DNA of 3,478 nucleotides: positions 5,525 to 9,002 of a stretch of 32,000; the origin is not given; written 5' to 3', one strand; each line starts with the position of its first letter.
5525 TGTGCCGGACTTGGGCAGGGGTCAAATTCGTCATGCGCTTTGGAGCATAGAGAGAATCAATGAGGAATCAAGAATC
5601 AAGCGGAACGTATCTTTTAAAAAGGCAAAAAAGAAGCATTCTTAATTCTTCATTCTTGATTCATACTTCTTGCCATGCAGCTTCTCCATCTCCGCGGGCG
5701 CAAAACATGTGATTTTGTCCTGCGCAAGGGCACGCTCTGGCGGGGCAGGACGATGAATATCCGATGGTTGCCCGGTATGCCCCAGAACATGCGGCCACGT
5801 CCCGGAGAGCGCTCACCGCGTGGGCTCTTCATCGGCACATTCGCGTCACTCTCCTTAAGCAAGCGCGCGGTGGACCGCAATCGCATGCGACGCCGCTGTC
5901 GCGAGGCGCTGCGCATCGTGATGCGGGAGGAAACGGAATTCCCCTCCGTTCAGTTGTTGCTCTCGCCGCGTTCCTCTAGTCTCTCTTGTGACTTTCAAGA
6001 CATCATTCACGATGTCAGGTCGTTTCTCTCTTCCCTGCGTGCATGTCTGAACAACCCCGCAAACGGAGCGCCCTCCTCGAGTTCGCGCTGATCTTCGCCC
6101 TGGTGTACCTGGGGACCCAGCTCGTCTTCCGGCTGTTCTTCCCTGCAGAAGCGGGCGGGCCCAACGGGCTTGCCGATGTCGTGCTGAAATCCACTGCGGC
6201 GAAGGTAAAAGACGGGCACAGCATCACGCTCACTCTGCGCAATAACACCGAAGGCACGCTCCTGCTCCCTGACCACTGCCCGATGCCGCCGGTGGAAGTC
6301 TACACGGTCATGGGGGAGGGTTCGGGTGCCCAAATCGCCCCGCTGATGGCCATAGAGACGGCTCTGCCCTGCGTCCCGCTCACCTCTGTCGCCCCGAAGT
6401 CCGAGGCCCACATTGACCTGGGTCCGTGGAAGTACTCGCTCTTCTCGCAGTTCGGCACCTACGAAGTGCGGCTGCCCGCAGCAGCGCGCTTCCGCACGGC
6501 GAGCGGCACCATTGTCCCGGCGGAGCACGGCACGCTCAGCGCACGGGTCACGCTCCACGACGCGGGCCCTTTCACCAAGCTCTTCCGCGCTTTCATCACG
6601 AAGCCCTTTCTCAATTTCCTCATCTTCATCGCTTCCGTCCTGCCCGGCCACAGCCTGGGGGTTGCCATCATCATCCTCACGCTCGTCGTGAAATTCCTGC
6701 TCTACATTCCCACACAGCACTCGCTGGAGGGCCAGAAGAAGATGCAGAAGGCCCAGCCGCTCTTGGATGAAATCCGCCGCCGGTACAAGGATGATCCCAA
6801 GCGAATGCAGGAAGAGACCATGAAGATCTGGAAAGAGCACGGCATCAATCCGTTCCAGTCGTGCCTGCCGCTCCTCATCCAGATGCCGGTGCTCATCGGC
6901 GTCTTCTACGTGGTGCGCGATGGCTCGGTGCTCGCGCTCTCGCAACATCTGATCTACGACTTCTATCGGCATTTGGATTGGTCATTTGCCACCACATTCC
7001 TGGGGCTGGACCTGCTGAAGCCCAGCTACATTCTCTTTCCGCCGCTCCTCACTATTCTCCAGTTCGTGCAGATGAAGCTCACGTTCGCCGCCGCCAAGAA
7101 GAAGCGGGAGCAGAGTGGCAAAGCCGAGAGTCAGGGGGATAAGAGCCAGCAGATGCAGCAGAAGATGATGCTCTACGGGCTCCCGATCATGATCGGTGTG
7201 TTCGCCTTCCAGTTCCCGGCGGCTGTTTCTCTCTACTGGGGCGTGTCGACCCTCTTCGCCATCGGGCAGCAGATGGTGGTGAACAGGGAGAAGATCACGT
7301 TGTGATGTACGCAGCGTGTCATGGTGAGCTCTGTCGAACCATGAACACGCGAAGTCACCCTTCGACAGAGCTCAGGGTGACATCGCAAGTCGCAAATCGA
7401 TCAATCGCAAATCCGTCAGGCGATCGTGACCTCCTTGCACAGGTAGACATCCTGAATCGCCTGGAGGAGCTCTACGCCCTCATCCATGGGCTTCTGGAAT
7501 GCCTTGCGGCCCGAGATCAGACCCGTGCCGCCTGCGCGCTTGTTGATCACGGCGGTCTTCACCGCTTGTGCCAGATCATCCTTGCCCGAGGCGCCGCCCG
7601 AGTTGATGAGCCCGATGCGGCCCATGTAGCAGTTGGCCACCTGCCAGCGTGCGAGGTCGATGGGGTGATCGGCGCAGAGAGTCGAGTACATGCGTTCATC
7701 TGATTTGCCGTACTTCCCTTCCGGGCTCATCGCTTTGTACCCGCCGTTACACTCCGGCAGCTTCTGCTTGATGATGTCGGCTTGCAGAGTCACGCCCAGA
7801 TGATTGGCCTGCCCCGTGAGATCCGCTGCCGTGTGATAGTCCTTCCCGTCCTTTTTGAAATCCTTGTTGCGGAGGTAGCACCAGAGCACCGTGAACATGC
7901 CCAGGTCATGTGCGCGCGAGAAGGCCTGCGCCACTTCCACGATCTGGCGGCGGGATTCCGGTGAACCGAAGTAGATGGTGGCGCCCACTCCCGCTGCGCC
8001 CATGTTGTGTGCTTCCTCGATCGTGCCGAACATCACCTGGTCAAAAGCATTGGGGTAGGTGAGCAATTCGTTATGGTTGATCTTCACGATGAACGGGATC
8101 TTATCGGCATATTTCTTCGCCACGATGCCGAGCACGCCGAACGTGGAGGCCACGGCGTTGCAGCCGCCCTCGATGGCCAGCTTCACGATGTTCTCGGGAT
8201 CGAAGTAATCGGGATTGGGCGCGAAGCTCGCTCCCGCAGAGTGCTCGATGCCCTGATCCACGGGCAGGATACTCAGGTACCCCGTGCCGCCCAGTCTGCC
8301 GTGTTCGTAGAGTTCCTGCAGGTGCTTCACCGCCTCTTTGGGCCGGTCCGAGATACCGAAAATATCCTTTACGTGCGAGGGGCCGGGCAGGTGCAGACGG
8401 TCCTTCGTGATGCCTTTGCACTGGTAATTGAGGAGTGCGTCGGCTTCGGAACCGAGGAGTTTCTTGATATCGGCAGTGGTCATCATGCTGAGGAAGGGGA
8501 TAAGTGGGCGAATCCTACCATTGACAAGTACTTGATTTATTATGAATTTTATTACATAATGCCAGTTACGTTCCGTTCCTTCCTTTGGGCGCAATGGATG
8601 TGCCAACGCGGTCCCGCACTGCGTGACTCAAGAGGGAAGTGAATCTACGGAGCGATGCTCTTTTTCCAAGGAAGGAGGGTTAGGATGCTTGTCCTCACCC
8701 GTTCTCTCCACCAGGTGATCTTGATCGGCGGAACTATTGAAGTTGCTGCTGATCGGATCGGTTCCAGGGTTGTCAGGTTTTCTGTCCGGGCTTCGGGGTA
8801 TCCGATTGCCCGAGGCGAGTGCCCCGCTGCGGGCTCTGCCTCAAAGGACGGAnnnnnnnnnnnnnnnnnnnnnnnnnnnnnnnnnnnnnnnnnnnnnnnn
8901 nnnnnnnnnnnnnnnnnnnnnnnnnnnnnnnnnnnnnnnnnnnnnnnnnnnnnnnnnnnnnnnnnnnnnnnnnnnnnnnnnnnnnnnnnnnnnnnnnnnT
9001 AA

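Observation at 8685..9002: Covalent tandem CsrA-CsrA fusion (single-chain pseudo-dimer)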

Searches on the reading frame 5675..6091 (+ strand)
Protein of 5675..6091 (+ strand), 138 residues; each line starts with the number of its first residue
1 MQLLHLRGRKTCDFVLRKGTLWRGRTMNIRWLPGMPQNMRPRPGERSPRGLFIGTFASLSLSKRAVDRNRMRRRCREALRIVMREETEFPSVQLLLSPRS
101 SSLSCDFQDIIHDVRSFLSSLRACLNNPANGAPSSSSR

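Call 49: search_protein_families(library=pfam, proteins=[window:5675-6091:+], max_evalue=0.001)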
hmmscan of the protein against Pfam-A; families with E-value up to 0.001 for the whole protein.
window:5675-6091:+ (138 aa): 1 family
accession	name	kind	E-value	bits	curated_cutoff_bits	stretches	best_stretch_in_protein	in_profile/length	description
PF00825.24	Ribonuclease_P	-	2.7e-10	40.7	22.3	1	5-120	6-107/109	Ribonuclease P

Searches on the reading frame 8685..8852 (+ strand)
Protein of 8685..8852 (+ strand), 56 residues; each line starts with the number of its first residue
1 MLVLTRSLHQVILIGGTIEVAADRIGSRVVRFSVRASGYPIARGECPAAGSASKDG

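Call 3: search_protein_families(library=pfam, max_evalue=10, proteins=[window:8685-8852:+])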
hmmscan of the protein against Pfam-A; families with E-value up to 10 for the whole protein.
seq(56 aa): 2 families
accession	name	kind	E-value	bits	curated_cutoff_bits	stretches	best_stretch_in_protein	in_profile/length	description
PF02599.21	CsrA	-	1.6e-06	28.4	27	1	1-45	1-46/53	Global regulator protein family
PF11283.13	DUF3084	-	0.038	14.4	25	1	9-31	6-28/77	Protein of unknown function (DUF3084)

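Call 4: search_protein_families(library=ncbifam, max_evalue=10, proteins=[window:8685-8852:+])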
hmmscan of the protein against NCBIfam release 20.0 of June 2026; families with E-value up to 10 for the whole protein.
seq(56 aa): 2 families
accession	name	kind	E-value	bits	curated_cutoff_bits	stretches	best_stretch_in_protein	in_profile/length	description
NF002469.0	PRK01712.1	equivalog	0.00092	19.2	73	1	1-36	1-36/65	carbon storage regulator CsrA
TIGR00202.1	csrA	equivalog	0.008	16.3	70.1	1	1-36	1-36/69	carbon storage regulator CsrA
